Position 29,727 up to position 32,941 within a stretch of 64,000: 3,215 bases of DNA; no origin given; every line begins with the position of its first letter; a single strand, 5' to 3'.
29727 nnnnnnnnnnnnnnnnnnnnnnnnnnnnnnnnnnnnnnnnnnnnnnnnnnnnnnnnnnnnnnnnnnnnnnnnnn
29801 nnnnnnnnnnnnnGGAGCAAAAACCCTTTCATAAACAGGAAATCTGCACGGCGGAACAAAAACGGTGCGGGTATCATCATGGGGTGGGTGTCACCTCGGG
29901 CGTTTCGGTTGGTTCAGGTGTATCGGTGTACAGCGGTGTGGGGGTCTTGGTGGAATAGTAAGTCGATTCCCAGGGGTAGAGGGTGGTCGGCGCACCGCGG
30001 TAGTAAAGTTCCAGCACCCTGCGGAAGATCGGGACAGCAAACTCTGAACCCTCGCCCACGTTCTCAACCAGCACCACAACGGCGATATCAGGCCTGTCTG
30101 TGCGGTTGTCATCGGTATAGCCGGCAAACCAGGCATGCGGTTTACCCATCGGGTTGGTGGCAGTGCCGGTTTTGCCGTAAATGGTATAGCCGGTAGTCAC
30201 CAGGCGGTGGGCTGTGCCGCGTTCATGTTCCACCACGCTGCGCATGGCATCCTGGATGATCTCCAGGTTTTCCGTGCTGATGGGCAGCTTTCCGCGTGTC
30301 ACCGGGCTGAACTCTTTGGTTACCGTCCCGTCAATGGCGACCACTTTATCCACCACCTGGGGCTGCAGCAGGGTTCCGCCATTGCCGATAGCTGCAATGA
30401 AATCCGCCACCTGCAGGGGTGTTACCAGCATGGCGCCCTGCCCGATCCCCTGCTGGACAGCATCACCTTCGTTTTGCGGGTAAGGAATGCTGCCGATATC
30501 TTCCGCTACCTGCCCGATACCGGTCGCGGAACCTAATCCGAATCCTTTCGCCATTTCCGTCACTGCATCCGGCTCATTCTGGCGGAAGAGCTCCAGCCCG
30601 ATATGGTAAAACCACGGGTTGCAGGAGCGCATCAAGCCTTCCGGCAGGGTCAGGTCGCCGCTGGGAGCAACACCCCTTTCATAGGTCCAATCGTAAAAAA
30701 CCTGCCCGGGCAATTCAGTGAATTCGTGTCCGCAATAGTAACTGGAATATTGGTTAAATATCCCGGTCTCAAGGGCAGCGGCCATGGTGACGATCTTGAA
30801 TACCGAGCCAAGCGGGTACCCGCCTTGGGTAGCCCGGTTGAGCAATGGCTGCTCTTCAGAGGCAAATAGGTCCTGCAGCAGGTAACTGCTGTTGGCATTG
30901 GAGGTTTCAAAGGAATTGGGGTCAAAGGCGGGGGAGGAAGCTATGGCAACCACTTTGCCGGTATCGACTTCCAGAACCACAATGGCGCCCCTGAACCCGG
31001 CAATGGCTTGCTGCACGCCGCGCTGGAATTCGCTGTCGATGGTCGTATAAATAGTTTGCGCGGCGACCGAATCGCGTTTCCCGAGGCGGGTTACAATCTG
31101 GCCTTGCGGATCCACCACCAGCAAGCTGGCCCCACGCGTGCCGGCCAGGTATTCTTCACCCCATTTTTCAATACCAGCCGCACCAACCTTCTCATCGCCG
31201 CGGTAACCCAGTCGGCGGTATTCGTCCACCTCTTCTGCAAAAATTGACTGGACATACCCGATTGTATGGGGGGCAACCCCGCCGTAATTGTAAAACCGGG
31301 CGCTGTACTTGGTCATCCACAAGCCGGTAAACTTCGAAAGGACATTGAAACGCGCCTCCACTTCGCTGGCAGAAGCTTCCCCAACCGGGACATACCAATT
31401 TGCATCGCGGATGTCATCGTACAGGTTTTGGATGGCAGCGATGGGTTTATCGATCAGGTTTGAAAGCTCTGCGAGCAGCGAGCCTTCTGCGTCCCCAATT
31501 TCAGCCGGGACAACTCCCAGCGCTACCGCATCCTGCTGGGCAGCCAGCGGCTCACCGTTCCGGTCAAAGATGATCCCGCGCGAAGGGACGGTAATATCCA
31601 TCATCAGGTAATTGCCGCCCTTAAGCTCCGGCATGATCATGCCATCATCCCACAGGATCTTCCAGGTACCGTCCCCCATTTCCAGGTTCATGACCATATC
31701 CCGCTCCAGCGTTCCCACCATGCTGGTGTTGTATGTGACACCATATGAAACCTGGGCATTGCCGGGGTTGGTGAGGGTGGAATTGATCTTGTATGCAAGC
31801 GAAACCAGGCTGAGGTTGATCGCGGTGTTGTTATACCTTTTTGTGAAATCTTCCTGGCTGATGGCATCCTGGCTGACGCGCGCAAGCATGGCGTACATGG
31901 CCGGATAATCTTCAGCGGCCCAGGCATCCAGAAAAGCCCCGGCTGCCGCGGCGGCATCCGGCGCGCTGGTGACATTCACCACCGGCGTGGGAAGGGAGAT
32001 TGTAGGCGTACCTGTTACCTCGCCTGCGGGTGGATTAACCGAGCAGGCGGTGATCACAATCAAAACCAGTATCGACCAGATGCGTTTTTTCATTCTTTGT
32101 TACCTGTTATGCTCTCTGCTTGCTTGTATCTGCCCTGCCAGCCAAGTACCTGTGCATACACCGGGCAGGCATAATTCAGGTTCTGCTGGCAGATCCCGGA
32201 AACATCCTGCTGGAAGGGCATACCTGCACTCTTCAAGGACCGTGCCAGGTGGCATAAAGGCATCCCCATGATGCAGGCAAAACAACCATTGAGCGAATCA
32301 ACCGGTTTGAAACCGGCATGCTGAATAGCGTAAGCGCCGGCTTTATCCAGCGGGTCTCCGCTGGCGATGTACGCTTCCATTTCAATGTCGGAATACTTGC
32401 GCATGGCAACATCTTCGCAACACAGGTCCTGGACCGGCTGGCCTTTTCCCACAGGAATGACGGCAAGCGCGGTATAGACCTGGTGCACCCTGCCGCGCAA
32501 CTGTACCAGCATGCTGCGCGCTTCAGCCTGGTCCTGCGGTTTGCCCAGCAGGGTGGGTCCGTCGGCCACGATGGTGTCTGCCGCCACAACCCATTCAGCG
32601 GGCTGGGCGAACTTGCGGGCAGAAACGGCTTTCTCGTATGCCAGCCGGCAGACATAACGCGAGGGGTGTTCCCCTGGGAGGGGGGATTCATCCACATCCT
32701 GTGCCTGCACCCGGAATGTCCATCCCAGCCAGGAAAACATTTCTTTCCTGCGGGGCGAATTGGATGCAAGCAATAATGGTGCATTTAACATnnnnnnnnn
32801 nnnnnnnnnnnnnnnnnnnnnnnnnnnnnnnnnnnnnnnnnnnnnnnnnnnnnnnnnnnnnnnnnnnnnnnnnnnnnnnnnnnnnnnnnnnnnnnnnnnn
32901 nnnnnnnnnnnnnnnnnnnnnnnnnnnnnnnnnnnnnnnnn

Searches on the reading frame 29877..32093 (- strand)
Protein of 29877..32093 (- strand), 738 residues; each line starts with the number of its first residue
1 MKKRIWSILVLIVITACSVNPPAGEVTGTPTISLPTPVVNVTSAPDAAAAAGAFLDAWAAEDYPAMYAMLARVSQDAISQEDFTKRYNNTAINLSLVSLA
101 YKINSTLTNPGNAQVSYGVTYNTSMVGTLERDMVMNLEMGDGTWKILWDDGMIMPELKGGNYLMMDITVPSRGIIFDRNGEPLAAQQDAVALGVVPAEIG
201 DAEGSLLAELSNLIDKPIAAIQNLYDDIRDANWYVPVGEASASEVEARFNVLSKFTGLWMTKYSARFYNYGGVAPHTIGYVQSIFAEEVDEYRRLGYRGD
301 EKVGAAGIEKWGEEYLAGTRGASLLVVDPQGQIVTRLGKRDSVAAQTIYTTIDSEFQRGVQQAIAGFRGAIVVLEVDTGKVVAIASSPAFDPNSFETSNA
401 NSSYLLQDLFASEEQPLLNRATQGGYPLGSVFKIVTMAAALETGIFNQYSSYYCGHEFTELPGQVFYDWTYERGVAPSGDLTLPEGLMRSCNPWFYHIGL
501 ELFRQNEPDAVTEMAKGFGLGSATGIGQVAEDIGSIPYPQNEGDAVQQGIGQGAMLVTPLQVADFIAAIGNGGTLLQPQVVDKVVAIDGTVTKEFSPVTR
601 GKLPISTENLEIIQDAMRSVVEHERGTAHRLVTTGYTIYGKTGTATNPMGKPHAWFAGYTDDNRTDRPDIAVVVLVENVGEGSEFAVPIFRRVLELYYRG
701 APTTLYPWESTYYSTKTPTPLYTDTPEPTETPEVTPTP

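Call 3: search_protein_families(library=pfam, proteins=[window:29877-32093:-], max_evalue=0.1)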
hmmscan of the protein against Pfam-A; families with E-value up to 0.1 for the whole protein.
window:29877-32093:- (738 aa): 3 families
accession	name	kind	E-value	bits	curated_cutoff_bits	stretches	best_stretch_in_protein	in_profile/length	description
PF00905.27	Transpeptidase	-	3.7e-62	210.7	22.1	1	369-695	1-299/299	Penicillin binding protein transpeptidase domain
PF03717.20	PBP_dimer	-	1.2e-25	91.4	24.4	1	169-336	3-178/180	Penicillin-binding Protein dimerisation domain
PF05223.17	MecA_N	-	4.4e-16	59.7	22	1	47-160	2-116/117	NTF2-like N-terminal transpeptidase domain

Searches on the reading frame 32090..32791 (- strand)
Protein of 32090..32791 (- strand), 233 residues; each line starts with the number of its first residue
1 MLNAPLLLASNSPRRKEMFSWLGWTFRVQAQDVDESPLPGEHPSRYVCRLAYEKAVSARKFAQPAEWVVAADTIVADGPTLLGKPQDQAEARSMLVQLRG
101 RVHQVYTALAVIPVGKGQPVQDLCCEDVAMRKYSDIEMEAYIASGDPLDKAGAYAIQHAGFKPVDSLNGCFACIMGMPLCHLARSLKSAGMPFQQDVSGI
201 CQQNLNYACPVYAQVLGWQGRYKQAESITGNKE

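Call 3: search_protein_families(library=pfam, proteins=[window:32090-32791:-], max_evalue=0.1)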
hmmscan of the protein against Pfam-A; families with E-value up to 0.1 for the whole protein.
window:32090-32791:- (233 aa): 2 families
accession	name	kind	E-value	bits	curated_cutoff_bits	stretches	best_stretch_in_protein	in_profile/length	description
PF02545.19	Maf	-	6.6e-51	173.1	27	1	6-188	2-186/187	Maf-like protein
PF19436.4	ACS_CODH_B_C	-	0.031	14.3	25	1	110-177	57-120/245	ACS/CODH beta subunit C-terminal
